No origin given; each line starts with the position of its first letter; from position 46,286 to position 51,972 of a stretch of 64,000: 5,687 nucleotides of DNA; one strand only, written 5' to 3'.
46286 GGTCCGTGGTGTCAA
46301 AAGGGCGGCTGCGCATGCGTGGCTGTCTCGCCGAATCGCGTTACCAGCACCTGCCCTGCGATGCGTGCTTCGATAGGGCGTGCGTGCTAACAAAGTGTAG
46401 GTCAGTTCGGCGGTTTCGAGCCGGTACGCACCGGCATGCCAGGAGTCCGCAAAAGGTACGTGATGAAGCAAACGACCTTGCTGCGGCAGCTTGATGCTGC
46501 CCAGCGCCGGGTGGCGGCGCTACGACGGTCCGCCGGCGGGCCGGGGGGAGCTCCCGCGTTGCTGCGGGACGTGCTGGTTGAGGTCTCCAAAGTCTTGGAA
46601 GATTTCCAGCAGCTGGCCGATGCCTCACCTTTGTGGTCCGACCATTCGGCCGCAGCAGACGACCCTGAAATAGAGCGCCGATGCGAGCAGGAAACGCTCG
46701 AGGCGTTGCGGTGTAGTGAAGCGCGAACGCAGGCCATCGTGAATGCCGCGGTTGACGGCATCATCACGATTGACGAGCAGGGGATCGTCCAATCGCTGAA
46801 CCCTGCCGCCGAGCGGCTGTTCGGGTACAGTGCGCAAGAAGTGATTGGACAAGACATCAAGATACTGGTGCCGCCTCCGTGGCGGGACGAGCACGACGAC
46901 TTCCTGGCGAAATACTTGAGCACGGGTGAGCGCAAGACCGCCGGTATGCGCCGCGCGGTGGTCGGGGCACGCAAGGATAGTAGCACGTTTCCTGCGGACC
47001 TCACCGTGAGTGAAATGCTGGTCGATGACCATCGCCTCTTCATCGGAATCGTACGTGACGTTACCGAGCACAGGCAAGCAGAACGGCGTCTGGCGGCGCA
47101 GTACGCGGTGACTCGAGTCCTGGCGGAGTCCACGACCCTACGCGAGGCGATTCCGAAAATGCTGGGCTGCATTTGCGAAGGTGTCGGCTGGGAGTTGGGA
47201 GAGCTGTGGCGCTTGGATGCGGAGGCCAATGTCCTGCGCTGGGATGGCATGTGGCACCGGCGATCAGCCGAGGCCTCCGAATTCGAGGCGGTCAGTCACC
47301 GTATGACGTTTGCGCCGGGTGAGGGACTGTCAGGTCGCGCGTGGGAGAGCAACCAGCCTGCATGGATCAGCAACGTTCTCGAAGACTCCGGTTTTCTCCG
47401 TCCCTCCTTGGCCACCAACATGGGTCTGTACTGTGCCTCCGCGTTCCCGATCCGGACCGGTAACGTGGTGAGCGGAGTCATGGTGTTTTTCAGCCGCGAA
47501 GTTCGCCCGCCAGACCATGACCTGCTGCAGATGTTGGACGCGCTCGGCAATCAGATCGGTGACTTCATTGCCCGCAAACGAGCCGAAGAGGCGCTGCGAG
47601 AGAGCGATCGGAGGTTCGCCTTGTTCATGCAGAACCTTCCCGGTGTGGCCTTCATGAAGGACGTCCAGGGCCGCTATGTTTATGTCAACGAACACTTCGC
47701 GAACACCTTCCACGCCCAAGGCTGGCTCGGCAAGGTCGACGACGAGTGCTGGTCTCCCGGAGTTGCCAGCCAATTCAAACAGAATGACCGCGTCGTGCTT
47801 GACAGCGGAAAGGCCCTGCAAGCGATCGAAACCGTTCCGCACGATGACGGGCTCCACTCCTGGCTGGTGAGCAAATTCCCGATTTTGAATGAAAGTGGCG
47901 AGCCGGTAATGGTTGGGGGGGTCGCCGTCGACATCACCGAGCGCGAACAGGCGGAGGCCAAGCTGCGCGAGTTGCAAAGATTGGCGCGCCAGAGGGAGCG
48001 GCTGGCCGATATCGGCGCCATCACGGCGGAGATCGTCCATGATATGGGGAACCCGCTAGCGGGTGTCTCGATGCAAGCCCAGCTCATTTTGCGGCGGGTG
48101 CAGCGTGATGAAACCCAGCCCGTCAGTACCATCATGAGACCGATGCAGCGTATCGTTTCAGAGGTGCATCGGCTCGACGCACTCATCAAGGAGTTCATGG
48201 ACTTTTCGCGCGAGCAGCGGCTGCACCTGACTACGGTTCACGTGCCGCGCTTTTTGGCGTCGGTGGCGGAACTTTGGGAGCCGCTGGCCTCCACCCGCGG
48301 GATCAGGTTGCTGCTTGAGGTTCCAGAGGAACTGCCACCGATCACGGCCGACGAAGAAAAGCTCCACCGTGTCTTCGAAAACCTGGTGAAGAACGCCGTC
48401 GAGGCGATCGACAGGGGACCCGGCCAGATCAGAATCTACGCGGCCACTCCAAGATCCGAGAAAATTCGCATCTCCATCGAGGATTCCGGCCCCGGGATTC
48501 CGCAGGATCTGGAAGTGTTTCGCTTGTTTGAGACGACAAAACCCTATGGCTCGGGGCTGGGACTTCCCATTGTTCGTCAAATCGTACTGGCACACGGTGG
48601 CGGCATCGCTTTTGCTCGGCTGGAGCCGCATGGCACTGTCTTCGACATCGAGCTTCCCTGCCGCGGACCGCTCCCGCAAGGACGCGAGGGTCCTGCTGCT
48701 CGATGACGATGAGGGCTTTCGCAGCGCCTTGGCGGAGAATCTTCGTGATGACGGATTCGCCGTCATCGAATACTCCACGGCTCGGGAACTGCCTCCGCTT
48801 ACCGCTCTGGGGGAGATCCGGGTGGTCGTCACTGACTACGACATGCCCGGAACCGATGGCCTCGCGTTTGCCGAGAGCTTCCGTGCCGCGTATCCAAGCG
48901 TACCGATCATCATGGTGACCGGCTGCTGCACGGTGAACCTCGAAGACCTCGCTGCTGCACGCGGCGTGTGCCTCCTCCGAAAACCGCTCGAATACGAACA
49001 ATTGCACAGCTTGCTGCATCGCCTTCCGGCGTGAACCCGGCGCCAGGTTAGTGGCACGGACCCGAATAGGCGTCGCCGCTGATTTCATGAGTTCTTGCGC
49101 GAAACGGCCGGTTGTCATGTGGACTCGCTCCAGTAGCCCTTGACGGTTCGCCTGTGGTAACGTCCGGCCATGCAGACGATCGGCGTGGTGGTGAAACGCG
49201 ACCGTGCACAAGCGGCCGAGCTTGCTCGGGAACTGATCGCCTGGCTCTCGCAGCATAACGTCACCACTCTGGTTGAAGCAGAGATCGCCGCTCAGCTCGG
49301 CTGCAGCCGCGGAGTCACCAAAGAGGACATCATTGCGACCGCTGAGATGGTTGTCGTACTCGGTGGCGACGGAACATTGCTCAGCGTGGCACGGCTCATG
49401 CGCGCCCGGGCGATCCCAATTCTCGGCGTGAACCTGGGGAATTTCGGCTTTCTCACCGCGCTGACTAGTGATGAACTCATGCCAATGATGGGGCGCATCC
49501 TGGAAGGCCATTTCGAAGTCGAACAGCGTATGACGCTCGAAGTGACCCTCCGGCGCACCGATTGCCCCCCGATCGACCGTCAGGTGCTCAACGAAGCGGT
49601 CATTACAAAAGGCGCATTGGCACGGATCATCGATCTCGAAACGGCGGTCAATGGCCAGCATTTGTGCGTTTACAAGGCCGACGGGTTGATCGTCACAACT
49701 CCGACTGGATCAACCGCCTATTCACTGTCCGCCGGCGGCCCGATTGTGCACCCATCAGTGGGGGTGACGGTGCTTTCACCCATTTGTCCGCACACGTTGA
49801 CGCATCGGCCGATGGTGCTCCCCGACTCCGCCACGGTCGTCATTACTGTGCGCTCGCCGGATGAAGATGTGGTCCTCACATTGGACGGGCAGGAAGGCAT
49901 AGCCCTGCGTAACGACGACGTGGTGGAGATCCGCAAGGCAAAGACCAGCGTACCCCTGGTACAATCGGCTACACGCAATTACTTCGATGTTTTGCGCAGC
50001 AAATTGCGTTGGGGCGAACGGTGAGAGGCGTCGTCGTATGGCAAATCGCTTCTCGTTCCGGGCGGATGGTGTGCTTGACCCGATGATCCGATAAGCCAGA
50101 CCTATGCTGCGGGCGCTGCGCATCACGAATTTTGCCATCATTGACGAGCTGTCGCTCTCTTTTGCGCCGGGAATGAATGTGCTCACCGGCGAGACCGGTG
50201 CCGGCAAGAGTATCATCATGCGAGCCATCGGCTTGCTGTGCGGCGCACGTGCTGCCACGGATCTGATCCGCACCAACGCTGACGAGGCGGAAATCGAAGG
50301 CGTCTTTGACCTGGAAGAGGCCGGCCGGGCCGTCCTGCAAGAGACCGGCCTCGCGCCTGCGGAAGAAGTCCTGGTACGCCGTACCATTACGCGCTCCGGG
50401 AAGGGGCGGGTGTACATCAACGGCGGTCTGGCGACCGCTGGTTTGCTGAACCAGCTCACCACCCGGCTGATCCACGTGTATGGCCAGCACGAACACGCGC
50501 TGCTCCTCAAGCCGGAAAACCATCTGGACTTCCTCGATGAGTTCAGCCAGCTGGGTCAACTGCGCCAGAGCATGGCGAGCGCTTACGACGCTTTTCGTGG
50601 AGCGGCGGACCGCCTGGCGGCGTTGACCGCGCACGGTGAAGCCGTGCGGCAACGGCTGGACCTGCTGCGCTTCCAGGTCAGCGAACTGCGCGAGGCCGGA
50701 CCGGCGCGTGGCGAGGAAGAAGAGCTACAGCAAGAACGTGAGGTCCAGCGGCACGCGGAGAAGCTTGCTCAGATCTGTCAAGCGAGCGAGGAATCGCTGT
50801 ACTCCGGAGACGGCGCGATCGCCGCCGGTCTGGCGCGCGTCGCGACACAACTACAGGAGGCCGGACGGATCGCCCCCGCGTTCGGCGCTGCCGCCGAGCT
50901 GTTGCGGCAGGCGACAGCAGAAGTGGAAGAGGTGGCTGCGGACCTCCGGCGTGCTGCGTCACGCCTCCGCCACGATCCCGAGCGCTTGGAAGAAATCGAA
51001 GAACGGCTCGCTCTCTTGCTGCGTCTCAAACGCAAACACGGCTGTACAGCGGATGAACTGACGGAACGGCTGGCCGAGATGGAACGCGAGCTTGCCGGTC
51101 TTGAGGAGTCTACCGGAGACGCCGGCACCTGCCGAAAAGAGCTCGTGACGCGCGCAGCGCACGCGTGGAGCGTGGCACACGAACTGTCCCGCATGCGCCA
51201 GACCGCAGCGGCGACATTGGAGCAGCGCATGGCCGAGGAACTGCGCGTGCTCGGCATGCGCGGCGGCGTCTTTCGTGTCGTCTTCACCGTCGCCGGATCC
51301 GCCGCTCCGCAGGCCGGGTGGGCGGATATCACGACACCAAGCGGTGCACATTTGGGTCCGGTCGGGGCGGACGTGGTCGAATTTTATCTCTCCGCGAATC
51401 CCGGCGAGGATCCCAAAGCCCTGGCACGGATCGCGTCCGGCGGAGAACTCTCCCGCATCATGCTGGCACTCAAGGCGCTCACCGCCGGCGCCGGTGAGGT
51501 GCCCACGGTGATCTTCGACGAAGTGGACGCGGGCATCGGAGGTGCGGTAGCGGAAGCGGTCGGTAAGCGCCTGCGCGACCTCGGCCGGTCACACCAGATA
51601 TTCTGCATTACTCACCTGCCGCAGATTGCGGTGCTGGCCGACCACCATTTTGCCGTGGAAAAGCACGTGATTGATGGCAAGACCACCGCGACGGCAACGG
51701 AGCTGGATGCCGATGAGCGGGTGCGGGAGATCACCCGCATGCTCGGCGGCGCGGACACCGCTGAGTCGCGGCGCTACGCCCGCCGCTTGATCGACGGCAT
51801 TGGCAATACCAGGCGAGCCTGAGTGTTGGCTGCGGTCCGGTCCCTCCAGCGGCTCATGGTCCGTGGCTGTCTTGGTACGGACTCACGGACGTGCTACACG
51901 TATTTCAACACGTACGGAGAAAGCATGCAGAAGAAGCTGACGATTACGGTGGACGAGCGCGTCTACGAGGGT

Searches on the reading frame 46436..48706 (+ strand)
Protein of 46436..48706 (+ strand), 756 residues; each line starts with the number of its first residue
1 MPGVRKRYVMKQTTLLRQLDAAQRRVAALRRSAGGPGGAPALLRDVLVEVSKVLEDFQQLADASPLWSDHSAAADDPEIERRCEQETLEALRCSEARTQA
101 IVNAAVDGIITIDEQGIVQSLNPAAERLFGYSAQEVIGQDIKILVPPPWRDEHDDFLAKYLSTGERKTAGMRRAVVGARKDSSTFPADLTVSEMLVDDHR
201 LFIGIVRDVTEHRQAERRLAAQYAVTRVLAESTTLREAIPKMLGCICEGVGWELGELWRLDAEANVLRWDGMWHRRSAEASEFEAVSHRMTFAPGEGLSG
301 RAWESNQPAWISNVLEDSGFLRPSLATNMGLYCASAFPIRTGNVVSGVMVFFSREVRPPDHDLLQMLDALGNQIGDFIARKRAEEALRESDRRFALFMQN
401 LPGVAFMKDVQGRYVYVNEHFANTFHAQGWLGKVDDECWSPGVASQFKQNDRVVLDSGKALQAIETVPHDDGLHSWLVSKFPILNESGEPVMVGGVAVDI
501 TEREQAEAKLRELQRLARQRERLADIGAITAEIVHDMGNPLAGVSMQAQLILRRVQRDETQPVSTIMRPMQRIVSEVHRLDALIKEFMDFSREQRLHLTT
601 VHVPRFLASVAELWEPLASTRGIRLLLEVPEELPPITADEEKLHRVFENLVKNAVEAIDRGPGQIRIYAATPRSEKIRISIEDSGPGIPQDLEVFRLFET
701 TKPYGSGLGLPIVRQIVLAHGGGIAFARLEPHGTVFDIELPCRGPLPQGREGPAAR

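Call 72: search_protein_families(library=pfam, proteins=[window:46436-48706:+], max_evalue=0.00001)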
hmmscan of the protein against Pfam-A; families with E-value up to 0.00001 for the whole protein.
window:46436-48706:+ (756 aa): 9 families
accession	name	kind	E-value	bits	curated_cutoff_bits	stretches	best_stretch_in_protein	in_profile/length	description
PF08448.16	PAS_4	-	5.7e-27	94.6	23.1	2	400-505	3-110/110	PAS fold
PF00989.32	PAS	-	2.6e-24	85.8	22.6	1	97-209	2-113/113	PAS fold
PF13426.13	PAS_9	-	1.7e-22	80.1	27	1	107-211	2-103/103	PAS domain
PF02518.31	HATPase_c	-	6.5e-21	75.3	26.4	1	639-742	2-109/111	Histidine kinase-, DNA gyrase B-, and HSP90-like ATPase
PF13185.12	GAF_2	-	3.2e-13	50.5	28.6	1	233-378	2-135/136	GAF domain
PF13188.13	PAS_8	-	1.7e-11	44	21.8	1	96-152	1-54/65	PAS domain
PF00512.31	HisKA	-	3.4e-08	33.9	26.9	1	529-594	5-64/66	His Kinase A (phospho-acceptor) domain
PF01590.32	GAF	-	2.5e-07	31.7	22.4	1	268-375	28-130/133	GAF domain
PF24820.1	Diguanyl_cycl_sensor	-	5.7e-07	29.9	28.1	1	102-208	2-109/109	Diguanylate cyclase-like sensor domain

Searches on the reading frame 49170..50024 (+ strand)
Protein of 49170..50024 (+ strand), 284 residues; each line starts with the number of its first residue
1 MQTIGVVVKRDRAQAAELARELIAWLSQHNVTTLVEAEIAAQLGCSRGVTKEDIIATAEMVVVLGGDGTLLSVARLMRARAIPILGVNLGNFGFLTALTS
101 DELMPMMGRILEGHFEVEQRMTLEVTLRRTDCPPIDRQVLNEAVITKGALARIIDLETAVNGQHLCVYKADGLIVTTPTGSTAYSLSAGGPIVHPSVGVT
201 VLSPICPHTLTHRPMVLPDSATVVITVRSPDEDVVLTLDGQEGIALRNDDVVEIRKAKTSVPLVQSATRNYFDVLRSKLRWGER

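Call 72: search_protein_families(library=pfam, proteins=[window:49170-50024:+], max_evalue=0.00001)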
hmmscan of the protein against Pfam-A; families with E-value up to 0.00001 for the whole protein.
window:49170-50024:+ (284 aa): 2 families
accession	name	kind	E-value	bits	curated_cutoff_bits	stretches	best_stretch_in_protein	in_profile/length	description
PF20143.4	NAD_kinase_C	-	7.8e-36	123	23.7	1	140-265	1-125/126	ATP-NAD kinase C-terminal domain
PF01513.26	NAD_kinase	-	2.4e-21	76.8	25.5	1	4-114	1-129/130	ATP-NAD kinase N-terminal domain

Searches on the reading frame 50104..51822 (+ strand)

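Call 72: search_protein_families(library=pfam, proteins=[window:50104-51822:+], max_evalue=0.00001)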
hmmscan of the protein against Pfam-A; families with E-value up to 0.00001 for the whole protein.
window:50104-51822:+ (572 aa): 3 families
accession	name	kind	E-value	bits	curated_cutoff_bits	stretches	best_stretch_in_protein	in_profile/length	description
PF02463.25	SMC_N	-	1.5e-18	67.5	40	1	2-520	2-213/220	RecF/RecN/SMC N terminal domain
PF13476.12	AAA_23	-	7e-11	43.6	27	1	5-222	2-194/201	AAA domain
PF13304.12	AAA_21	-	2.8e-06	28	27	0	24-65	1-40/304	AAA domain, putative AbiEii toxin, Type IV TA system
